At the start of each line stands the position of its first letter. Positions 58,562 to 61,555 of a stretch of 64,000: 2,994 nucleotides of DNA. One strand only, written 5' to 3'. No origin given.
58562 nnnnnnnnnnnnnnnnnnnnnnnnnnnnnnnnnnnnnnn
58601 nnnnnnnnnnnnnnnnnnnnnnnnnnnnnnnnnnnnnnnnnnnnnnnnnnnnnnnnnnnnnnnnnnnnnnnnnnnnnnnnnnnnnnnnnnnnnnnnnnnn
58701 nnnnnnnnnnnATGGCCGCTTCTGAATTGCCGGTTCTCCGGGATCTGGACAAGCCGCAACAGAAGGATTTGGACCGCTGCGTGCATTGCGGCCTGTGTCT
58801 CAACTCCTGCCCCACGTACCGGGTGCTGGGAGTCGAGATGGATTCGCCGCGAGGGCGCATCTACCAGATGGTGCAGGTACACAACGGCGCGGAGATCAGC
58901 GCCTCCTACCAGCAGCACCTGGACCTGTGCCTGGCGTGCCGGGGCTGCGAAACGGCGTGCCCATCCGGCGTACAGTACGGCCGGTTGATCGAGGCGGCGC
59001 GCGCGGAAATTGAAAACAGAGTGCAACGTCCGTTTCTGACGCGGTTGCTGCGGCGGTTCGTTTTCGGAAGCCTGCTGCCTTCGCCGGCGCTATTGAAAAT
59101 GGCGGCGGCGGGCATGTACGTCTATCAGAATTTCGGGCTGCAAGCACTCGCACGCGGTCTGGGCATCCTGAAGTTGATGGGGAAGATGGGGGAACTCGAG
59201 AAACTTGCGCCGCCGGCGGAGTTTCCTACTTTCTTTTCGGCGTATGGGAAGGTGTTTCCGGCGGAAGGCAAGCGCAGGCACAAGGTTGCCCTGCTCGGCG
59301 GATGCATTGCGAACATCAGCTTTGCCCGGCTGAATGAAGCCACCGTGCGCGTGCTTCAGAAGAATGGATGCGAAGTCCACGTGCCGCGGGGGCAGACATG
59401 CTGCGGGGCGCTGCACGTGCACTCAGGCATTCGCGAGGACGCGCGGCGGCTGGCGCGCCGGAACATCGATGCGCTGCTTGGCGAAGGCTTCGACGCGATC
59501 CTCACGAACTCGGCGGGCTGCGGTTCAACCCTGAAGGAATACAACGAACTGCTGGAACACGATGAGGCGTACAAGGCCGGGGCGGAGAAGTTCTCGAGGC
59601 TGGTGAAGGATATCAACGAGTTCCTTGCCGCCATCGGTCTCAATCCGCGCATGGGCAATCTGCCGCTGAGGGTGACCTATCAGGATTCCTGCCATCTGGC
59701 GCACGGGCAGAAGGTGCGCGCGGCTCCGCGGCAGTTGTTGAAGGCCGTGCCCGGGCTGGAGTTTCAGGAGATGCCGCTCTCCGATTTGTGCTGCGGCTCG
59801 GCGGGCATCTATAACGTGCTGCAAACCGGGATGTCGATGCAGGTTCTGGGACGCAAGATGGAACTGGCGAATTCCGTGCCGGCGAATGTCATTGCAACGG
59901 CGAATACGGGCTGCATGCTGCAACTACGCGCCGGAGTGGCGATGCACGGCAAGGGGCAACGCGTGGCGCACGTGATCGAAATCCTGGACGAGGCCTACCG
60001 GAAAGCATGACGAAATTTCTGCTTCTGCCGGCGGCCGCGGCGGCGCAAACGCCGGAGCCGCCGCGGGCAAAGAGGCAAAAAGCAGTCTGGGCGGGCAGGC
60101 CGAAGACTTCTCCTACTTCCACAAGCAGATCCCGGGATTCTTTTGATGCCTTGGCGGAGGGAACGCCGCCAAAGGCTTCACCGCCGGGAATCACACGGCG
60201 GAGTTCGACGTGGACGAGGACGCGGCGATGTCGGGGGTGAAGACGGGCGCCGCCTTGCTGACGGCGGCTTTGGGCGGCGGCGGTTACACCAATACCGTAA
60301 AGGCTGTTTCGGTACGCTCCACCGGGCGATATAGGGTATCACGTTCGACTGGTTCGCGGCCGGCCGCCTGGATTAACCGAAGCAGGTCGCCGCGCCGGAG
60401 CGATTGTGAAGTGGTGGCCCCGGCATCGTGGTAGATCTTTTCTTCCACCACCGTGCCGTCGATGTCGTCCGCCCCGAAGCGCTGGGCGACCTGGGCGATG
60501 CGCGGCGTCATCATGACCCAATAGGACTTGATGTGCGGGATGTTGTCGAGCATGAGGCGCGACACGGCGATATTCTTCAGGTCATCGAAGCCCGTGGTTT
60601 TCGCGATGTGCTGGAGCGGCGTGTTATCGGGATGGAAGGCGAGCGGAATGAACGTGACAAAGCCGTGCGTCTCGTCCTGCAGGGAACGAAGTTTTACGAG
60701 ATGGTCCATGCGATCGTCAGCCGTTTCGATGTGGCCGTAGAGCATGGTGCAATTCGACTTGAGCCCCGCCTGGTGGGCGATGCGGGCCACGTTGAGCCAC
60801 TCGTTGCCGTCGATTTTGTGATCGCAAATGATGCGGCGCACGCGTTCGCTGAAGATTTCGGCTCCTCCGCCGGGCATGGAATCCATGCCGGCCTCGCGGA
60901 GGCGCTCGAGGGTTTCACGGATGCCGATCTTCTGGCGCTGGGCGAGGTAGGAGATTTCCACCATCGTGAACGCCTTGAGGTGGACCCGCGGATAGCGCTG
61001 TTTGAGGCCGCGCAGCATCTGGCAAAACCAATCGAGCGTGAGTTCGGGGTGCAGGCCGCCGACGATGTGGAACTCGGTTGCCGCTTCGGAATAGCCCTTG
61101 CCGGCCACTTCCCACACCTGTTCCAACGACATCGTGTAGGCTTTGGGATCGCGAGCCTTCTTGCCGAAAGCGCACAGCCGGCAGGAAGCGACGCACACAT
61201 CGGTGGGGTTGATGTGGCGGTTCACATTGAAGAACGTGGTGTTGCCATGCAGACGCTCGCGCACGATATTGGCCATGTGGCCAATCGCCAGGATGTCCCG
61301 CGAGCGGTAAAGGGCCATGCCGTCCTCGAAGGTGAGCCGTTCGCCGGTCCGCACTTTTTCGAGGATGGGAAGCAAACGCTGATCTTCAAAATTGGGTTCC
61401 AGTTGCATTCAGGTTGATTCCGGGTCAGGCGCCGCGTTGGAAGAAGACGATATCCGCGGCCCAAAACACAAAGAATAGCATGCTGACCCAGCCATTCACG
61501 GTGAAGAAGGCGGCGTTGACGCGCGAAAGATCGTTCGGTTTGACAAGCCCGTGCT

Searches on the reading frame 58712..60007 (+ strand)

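Call 38: search_protein_families(library=pfam, proteins=[window:58712-60007:+], max_evalue=0.00001)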
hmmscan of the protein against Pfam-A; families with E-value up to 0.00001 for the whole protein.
window:58712-60007:+ (432 aa): 11 families
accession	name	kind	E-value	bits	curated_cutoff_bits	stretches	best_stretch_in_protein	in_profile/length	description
PF02754.22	CCG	-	1.8e-34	118.1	20.6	2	192-275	1-85/85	Cysteine-rich domain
PF13183.11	Fer4_8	-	1.7e-13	51.3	27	1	20-87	2-68/68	4Fe-4S dicluster domain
PF13534.11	Fer4_17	-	6.9e-10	39.8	22.2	1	22-87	1-60/61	4Fe-4S dicluster domain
PF13237.11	Fer4_10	-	1.9e-09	37.7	25.5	0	18-42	4-22/53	4Fe-4S dicluster domain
PF12838.12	Fer4_7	-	6.7e-09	36.5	27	1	22-87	1-52/52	4Fe-4S dicluster domain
PF00037.32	Fer4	-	7.2e-09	35.5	21.1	0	18-35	3-20/24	4Fe-4S binding domain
PF12837.12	Fer4_6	-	1.2e-08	35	25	0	19-36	5-22/24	4Fe-4S binding domain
PF13187.11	Fer4_9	-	1.2e-07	32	27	0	16-35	30-49/52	4Fe-4S dicluster domain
PF12797.12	Fer4_2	-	2.5e-07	30.6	24.5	0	18-35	5-22/22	4Fe-4S binding domain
PF13484.11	Fer4_16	-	3e-07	31.5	30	1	22-85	1-65/66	4Fe-4S double cluster binding domain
PF12800.12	Fer4_4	-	4.6e-07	30.1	24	0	21-36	2-17/17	4Fe-4S binding domain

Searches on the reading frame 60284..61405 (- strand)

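Call 38: search_protein_families(library=pfam, proteins=[window:60284-61405:-], max_evalue=0.00001)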
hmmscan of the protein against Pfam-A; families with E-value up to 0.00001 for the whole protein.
window:60284-61405:- (373 aa): 2 families
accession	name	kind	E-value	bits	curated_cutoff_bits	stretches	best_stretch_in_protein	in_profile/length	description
PF19288.4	CofH_C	-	4.6e-17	62.5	27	1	247-364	2-121/125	CofH/MqnC C-terminal region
PF04055.27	Radical_SAM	-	1.7e-16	61.3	29.5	1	65-236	1-163/166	Radical SAM superfamily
